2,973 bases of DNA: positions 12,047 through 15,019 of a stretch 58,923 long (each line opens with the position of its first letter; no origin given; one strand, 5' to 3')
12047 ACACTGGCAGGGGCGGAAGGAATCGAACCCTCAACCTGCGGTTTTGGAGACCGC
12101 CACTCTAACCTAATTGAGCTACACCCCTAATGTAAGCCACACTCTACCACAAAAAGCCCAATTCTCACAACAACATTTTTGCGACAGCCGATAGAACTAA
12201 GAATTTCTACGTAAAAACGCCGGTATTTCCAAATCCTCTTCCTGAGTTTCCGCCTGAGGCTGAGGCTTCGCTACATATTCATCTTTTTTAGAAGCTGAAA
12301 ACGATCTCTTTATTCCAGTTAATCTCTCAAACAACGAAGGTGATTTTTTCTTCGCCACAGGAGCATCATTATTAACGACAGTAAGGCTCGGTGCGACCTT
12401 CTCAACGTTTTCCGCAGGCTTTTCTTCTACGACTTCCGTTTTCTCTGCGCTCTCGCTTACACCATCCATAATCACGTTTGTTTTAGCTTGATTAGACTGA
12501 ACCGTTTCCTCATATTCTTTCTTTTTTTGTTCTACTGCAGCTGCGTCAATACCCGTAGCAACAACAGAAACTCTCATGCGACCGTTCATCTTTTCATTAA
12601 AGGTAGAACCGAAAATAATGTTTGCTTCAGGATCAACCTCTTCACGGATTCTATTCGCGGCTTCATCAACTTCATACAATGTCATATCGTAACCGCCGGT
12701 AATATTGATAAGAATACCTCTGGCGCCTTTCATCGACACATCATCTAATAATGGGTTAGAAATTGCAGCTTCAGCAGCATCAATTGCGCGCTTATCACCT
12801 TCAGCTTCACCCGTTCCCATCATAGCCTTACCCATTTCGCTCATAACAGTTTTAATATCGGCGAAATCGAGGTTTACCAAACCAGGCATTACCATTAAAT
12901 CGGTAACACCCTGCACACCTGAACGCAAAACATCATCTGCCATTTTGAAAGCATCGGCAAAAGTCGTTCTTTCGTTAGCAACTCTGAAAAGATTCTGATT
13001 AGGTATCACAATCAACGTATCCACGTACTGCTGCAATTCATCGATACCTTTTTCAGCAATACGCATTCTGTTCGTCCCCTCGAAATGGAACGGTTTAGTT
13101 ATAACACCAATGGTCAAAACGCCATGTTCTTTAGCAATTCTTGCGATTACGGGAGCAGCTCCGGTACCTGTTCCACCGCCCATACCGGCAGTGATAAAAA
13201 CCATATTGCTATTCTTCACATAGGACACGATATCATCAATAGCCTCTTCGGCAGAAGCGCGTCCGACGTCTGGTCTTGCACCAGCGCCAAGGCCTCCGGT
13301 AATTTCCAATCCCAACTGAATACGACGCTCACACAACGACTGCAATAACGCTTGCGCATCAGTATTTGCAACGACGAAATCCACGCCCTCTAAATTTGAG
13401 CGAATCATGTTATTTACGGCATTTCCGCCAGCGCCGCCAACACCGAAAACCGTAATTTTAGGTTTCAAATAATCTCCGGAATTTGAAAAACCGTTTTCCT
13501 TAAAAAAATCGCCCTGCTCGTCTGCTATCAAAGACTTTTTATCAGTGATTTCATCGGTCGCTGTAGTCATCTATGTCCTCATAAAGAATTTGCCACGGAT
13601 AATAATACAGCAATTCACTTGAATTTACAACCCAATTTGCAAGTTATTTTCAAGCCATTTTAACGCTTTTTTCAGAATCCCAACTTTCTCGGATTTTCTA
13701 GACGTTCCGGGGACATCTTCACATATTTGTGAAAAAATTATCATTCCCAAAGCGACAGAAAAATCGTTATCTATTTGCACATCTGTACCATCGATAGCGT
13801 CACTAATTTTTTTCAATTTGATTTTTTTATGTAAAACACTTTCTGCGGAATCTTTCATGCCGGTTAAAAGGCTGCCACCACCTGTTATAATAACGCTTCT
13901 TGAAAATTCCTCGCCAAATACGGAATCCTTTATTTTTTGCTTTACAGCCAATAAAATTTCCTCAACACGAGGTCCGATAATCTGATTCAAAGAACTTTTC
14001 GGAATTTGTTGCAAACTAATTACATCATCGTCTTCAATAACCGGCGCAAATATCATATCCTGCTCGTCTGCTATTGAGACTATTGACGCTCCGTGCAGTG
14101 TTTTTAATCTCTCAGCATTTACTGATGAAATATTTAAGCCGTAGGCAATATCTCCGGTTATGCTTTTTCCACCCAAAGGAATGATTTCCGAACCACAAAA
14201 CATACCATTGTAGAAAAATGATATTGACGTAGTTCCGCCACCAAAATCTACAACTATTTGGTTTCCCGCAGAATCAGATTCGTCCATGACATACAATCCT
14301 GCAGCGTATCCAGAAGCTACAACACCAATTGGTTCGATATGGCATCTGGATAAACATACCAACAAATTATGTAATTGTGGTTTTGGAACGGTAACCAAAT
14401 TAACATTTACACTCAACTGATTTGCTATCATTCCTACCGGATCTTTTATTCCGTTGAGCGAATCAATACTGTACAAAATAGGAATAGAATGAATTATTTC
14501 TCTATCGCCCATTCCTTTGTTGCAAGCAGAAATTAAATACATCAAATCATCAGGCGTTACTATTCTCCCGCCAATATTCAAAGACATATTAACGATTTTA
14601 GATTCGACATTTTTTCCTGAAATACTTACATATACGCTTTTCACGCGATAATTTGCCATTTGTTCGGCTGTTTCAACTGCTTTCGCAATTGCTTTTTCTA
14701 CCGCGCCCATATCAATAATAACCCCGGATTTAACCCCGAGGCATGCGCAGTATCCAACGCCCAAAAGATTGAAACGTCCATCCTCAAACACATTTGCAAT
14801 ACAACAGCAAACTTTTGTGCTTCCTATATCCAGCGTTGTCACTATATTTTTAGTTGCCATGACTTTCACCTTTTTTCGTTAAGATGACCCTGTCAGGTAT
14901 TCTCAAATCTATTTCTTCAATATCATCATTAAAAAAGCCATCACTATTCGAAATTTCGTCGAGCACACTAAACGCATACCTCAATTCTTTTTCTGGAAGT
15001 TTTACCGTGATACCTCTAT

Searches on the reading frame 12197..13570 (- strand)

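Call 26: search_protein_families(library=pfam, proteins=[window:12197-13570:-], max_evalue=0.00001)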
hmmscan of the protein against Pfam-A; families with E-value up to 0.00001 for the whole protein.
window:12197-13570:- (457 aa): 2 families
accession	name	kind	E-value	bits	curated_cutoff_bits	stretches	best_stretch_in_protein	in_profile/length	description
PF00091.31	Tubulin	-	1.1e-47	163.2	33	1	38-198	1-189/190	Tubulin/FtsZ family, GTPase domain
PF12327.13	FtsZ_C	-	6.7e-39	132.5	27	1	247-342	1-95/95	FtsZ family, C-terminal domain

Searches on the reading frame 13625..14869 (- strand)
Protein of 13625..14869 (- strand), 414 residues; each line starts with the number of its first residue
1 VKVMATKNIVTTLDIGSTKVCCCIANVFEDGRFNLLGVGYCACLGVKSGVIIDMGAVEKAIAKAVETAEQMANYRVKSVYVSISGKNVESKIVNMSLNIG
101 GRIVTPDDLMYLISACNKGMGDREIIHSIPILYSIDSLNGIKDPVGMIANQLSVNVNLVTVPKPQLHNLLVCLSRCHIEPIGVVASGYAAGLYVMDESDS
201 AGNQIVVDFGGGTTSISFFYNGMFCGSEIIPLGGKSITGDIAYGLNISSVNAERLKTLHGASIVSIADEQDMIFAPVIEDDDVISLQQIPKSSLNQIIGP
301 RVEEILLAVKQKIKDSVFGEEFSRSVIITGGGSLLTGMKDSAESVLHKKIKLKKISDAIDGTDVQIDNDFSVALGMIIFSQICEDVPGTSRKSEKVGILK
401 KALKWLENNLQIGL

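Call 26: search_protein_families(library=pfam, proteins=[window:13625-14869:-], max_evalue=0.00001)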
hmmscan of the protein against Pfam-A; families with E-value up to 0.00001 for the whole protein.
window:13625-14869:- (414 aa): 3 families
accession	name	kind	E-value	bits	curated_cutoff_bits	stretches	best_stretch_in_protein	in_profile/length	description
PF14450.12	FtsA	-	1.8e-28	99.9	31.8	1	206-356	2-113/127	Cell division protein FtsA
PF02491.25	SHS2_FTSA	-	3.8e-16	59.6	25.4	1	85-160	1-79/79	SHS2 domain inserted in FTSA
PF06723.19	MreB_Mbl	-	4.4e-08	32.8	27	1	201-351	144-302/327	MreB/Mbl protein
